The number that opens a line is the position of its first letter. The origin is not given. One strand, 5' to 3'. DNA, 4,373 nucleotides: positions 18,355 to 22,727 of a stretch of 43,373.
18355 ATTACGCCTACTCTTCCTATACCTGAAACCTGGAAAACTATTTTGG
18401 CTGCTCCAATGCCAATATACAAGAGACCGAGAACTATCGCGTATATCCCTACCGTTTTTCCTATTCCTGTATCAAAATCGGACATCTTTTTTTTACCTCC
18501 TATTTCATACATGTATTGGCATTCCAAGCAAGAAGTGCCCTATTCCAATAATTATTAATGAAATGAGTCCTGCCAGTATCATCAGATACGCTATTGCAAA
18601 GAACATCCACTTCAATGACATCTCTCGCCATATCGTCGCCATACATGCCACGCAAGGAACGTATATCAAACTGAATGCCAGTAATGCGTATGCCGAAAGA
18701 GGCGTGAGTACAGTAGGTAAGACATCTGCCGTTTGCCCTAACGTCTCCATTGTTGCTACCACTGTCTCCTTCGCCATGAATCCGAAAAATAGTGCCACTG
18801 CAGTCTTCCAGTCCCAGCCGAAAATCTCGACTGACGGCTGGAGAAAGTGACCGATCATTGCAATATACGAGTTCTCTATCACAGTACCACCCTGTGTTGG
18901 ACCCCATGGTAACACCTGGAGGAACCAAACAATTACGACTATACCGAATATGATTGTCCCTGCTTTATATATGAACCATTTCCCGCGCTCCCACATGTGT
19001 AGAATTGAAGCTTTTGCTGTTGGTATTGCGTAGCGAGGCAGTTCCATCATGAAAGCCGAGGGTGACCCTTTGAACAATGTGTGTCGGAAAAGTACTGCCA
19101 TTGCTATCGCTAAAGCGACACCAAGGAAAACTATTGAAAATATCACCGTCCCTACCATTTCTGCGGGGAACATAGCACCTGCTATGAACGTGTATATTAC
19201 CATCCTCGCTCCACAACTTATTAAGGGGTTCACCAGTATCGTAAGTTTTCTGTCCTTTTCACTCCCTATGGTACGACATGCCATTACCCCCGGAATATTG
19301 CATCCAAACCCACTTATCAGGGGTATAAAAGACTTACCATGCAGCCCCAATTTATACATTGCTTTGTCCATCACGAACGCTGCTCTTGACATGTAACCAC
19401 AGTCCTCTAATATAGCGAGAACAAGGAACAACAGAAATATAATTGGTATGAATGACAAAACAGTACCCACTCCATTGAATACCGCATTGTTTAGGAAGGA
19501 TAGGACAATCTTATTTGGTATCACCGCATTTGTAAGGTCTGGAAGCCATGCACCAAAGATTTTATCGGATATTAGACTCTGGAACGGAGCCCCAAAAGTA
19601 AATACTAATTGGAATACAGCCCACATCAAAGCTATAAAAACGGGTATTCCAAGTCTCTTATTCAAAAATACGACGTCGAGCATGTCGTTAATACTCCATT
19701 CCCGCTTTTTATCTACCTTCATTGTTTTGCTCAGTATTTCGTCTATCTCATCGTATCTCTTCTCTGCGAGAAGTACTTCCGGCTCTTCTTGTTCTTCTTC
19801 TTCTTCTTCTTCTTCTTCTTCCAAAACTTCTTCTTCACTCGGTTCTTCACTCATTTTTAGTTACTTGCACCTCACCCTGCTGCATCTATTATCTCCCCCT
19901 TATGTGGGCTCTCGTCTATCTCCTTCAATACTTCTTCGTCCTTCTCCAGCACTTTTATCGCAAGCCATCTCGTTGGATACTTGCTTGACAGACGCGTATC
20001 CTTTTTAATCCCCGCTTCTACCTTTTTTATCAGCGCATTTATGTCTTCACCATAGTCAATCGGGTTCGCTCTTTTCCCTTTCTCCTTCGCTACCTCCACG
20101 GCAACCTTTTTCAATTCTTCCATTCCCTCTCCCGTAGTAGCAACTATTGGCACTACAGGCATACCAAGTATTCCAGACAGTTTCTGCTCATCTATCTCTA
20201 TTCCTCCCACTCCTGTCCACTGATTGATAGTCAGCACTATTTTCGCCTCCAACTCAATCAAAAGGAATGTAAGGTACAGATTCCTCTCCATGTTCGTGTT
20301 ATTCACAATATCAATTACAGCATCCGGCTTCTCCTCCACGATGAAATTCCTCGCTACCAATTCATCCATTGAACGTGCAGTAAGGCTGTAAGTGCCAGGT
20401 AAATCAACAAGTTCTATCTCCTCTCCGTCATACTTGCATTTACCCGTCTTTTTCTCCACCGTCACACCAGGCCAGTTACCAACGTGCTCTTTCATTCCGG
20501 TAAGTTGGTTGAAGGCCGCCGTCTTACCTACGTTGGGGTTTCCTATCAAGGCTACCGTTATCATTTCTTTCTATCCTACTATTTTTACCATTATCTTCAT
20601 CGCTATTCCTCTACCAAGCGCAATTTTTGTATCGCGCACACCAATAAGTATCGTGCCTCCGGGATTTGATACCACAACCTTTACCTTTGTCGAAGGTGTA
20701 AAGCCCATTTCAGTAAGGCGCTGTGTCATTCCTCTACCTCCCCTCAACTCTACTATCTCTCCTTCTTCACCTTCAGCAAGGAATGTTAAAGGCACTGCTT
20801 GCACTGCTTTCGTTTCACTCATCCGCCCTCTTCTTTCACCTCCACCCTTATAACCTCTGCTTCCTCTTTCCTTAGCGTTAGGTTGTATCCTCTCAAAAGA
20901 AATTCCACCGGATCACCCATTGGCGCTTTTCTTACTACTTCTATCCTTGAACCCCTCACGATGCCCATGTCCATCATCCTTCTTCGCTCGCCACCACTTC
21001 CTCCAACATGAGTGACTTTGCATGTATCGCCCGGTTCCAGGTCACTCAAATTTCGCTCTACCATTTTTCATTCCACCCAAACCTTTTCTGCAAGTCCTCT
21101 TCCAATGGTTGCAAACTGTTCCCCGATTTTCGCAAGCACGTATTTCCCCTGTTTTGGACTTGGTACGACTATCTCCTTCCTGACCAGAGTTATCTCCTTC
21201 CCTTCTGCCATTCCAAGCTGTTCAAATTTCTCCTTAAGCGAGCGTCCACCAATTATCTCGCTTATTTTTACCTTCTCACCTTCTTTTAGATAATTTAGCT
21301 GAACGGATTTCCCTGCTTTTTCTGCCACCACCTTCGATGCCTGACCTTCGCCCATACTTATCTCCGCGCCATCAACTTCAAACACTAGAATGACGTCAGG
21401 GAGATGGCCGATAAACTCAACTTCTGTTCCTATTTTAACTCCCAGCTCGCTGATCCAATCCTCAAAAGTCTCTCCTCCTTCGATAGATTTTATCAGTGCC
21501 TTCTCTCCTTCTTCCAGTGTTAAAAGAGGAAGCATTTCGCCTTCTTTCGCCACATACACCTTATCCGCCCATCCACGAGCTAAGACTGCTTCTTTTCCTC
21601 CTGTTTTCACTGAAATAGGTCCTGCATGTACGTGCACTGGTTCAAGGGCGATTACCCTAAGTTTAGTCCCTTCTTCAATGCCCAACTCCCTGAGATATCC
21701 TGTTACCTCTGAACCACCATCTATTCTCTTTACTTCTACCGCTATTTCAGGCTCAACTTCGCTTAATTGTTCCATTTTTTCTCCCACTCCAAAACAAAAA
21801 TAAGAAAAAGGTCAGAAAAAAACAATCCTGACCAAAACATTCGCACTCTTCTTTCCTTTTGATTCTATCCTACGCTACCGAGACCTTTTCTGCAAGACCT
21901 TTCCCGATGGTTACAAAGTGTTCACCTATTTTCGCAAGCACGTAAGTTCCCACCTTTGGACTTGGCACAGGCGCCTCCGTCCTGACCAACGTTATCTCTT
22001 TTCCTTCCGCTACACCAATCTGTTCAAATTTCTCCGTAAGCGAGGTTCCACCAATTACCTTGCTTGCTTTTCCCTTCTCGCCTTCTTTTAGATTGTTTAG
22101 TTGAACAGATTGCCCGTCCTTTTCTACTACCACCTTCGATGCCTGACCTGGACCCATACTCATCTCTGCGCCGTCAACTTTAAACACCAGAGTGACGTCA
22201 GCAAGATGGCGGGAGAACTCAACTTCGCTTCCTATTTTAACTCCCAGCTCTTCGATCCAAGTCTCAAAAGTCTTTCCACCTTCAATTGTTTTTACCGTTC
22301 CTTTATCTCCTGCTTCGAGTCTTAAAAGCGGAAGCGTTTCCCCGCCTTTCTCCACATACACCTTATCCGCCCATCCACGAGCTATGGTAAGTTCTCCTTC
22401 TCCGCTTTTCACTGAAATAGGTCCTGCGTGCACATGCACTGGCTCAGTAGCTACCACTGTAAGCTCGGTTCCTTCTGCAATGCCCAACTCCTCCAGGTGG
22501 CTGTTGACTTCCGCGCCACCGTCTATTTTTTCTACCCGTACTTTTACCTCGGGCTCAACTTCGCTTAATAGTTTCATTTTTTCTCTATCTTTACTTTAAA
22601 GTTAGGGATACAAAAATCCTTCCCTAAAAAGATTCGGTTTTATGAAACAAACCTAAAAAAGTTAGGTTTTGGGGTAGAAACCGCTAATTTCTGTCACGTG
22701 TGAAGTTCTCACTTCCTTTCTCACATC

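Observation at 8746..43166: System-level call: a ~34-kb co-regulated metal/tetrapyrrole capture island built largely from uncharacterised surface and cytoplasmic parts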

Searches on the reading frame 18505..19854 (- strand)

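Call 7: search_protein_families(library=pfam, proteins=[window:18505-19854:-], max_evalue=0.01)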
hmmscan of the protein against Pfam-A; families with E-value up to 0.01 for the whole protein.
window:18505-19854:- (449 aa): 2 families
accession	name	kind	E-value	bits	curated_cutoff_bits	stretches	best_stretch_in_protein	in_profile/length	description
PF07670.19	Gate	-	8e-36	123.1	29.6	2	132-227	1-103/104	Nucleoside recognition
PF07664.17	FeoB_C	-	1.9e-17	63.2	26.6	1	238-290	1-54/54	Ferrous iron transport protein B C terminus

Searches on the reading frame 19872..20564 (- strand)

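Call 7: search_protein_families(library=pfam, proteins=[window:19872-20564:-], max_evalue=0.01)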
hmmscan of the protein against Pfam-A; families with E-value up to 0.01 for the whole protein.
window:19872-20564:- (230 aa): 5 families
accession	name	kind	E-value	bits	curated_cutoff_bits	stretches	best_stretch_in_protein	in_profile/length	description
PF02421.24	FeoB_N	-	2.4e-59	199.7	27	1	2-153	1-154/156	Ferrous iron transport protein B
PF01926.29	MMR_HSR1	-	1.1e-19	71.1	21.9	1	3-114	1-112/113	50S ribosome-binding GTPase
PF17910.6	FeoB_Cyto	-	9.5e-13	48.8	23.4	1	171-228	1-56/90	FeoB cytosolic helical domain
PF09439.16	SRPRB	-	2.3e-05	24.3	25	1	3-73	5-71/178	Signal recognition particle receptor beta subunit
PF04548.22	AIG1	-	0.00042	20.1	27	1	3-84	2-88/212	AIG1 family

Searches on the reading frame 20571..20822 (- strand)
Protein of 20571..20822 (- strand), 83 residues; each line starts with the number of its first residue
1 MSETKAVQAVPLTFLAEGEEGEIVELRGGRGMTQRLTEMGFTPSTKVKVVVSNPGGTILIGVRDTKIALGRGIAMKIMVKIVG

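Call 7: search_protein_families(library=pfam, proteins=[window:20571-20822:-], max_evalue=0.01)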
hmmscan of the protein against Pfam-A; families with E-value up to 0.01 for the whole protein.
window:20571-20822:- (83 aa): 1 family
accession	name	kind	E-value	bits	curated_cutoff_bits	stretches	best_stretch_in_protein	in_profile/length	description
PF04023.20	FeoA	-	1.9e-20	73.2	23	1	10-80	1-73/74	FeoA domain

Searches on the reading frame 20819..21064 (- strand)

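Call 7: search_protein_families(library=pfam, proteins=[window:20819-21064:-], max_evalue=0.01)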
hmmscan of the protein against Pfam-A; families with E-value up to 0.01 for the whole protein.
window:20819-21064:- (81 aa): 1 family
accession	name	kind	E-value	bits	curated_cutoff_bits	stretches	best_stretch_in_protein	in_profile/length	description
PF04023.20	FeoA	-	3.2e-23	82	23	1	5-75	2-73/74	FeoA domain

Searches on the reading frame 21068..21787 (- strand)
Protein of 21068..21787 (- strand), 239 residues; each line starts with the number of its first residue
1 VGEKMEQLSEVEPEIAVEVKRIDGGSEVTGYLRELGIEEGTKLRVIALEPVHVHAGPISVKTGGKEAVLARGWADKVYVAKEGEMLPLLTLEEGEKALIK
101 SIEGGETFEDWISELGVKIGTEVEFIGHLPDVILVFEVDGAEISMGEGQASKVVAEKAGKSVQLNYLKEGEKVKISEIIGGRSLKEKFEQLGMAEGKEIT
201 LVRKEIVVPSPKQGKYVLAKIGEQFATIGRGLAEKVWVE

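Call 7: search_protein_families(library=pfam, proteins=[window:21068-21787:-], max_evalue=0.01)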
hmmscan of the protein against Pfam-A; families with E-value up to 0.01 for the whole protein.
window:21068-21787:- (239 aa): 2 families
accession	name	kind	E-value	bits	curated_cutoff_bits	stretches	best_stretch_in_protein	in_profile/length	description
PF04023.20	FeoA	-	1.2e-32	112.3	23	3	7-80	2-73/74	FeoA domain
PF04014.23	MazE_antitoxin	-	0.0013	19.1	24.7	0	110-126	15-31/48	Antidote-toxin recognition MazE, bacterial antitoxin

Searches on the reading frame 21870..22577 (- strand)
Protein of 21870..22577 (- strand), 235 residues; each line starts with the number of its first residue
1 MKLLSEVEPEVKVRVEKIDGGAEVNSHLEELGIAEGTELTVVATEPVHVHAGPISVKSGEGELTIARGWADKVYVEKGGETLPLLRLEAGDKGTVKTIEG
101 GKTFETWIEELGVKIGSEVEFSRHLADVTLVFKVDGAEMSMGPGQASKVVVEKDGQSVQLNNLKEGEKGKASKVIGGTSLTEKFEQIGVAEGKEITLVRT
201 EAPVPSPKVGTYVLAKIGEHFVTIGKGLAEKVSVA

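Call 7: search_protein_families(library=pfam, proteins=[window:21870-22577:-], max_evalue=0.01)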
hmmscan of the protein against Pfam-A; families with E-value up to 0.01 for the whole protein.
window:21870-22577:- (235 aa): 2 families
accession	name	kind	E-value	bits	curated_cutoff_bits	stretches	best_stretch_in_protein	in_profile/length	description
PF04023.20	FeoA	-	7.1e-31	106.5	23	3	4-77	3-74/74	FeoA domain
PF04014.23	MazE_antitoxin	-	0.00031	21.1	24.7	0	106-122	15-31/48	Antidote-toxin recognition MazE, bacterial antitoxin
